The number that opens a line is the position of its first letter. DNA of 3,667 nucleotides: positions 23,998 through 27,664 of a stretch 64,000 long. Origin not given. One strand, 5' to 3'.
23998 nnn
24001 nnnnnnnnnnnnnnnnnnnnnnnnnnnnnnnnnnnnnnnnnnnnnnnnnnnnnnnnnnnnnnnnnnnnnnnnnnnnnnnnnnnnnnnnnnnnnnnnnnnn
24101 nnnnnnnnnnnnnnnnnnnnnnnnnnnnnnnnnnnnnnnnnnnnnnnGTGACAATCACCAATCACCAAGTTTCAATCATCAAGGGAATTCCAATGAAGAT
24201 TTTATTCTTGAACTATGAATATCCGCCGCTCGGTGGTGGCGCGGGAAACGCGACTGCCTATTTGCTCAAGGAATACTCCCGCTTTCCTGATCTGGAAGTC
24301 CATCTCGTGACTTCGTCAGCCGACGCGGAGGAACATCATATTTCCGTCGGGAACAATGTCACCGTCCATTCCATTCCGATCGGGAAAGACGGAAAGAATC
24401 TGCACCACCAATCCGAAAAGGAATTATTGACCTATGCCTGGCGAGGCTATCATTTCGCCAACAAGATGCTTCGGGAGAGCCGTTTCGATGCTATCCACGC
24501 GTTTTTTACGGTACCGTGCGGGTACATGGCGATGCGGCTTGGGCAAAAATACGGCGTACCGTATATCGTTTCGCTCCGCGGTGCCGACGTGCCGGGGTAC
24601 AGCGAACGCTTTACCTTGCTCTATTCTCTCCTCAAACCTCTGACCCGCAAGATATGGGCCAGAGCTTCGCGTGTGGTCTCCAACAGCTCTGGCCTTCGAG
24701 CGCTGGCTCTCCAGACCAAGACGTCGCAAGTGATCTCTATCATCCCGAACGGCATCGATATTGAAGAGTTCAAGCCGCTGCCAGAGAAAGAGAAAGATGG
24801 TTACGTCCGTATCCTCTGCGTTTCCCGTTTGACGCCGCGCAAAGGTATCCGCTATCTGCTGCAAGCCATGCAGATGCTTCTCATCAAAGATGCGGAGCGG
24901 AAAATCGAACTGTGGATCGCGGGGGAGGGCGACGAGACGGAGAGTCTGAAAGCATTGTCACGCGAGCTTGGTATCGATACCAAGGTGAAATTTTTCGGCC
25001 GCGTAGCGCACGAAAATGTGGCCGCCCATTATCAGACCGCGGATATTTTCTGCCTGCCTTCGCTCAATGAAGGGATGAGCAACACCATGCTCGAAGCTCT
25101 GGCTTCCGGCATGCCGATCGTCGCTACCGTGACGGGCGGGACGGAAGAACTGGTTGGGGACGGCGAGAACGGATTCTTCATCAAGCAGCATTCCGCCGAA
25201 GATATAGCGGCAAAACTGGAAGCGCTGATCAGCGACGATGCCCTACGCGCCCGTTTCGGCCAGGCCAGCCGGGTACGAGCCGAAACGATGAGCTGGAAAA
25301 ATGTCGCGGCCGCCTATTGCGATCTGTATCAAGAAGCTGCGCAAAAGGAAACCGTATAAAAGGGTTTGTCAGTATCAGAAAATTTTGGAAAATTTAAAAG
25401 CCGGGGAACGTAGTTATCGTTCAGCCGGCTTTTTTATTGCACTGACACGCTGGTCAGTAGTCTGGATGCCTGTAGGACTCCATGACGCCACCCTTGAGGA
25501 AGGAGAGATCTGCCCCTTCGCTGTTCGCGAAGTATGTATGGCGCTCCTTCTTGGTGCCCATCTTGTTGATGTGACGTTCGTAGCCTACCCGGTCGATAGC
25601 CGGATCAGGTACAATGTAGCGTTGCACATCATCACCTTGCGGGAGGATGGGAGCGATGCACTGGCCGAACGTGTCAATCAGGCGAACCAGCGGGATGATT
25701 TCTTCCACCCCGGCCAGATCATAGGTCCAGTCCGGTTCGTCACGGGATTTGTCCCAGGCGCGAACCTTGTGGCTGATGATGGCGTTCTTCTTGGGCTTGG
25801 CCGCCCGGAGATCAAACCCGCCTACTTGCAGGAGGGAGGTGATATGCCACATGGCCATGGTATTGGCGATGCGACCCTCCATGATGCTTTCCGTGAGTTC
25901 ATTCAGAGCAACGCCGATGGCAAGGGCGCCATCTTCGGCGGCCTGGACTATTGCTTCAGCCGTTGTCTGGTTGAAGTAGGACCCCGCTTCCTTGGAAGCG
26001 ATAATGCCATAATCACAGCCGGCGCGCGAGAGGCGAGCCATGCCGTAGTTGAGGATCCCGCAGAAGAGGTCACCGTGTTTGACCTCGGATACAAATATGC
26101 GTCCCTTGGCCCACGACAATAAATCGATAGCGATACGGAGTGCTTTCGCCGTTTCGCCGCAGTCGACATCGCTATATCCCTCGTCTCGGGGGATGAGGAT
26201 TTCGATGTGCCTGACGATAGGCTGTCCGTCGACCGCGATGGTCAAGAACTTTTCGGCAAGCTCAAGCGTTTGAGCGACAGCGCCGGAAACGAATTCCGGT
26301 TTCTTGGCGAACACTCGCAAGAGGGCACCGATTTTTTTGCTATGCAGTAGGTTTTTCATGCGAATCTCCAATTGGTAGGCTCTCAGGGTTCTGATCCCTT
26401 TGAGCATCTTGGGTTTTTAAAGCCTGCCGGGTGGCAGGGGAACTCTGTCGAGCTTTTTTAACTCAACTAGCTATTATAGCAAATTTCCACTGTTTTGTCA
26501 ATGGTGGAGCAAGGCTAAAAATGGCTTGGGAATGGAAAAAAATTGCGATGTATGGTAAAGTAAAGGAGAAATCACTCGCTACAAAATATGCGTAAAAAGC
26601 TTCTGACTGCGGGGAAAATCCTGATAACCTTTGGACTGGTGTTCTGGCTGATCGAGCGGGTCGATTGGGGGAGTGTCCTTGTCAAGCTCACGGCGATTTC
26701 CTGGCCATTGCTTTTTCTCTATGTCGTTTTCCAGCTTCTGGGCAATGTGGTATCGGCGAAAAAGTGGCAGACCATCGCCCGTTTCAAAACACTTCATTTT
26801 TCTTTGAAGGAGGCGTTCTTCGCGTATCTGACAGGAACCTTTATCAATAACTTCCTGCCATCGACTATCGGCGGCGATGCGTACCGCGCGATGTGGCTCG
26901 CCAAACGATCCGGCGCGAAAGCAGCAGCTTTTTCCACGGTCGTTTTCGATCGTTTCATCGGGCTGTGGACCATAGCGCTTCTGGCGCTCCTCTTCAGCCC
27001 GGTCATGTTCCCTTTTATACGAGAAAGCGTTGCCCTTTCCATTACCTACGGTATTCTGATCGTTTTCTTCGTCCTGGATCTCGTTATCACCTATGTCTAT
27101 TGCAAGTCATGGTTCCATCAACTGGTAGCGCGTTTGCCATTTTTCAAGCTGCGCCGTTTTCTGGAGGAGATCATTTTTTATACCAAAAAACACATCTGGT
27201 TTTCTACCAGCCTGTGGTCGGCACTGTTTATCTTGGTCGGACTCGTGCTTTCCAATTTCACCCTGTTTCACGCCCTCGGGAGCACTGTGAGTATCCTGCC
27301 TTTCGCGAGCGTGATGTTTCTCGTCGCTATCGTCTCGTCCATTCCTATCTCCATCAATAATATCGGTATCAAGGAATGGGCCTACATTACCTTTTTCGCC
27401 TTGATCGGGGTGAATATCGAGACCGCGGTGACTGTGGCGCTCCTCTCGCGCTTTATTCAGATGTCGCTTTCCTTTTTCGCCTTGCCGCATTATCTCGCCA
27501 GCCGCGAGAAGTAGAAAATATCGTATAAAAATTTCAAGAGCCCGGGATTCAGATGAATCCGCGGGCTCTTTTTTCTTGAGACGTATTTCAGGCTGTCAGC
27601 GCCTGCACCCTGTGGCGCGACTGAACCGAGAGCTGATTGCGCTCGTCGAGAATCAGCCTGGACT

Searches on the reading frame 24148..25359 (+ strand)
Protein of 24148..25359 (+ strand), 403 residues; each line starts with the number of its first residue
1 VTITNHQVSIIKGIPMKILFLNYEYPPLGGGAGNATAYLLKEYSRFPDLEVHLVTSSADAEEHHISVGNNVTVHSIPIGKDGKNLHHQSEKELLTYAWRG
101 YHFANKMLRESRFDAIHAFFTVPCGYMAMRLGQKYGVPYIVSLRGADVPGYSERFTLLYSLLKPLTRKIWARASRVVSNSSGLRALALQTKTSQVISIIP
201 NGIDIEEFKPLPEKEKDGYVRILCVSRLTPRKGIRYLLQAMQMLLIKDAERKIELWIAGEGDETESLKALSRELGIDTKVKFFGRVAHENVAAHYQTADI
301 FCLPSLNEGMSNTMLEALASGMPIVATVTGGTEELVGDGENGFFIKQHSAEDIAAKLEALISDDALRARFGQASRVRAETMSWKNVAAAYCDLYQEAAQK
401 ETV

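Call 7: search_protein_families(library=pfam, proteins=[window:24148-25359:+])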
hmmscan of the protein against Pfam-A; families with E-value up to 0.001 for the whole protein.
window:24148-25359:+ (403 aa): 8 families
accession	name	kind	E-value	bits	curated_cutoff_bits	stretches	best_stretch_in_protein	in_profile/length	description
PF00534.26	Glycos_transf_1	-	4.1e-44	150.6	26.4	1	214-375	10-170/172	Glycosyl transferases group 1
PF13692.12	Glyco_trans_1_4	-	2.7e-38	131.9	27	1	221-363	3-142/142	Glycosyl transferases group 1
PF13579.12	Glyco_trans_4_4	-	1.7e-16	61.4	29.7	1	30-202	1-158/158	Glycosyl transferase 4-like domain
PF13439.12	Glyco_transf_4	-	1.4e-15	58.2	28.5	1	30-206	2-169/170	Glycosyltransferase Family 4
PF20706.3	GT4-conflict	-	4.7e-11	42.7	26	1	184-388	163-383/385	Family 4 Glycosyltransferase in conflict systems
PF13524.12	Glyco_trans_1_2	-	3.2e-08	34.1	25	1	248-388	8-140/144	Glycosyl transferase-like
PF13477.12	Glyco_trans_4_2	-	5.8e-07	30.2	23.4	1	48-180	24-139/139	Glycosyl transferase 4-like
PF00982.27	Glyco_transf_20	-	5e-05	22.6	32.5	0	280-319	353-393/473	Glycosyltransferase family 20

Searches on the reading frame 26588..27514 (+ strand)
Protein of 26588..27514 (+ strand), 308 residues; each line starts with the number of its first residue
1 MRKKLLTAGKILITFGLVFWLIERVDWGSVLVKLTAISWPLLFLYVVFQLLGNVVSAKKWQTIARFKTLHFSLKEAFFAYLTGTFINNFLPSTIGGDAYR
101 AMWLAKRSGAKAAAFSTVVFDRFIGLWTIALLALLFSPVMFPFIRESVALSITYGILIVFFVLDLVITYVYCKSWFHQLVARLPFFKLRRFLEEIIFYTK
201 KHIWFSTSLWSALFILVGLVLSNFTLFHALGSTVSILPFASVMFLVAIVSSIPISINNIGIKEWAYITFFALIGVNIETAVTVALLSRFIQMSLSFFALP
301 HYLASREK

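Call 7: search_protein_families(library=pfam, proteins=[window:26588-27514:+])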
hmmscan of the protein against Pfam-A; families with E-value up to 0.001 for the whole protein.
window:26588-27514:+ (308 aa): 1 family
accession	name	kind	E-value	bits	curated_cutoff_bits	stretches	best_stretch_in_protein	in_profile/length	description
PF03706.18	LPG_synthase_TM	-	4.4e-36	125.3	33.4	1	10-292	4-295/302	Lysylphosphatidylglycerol synthase TM region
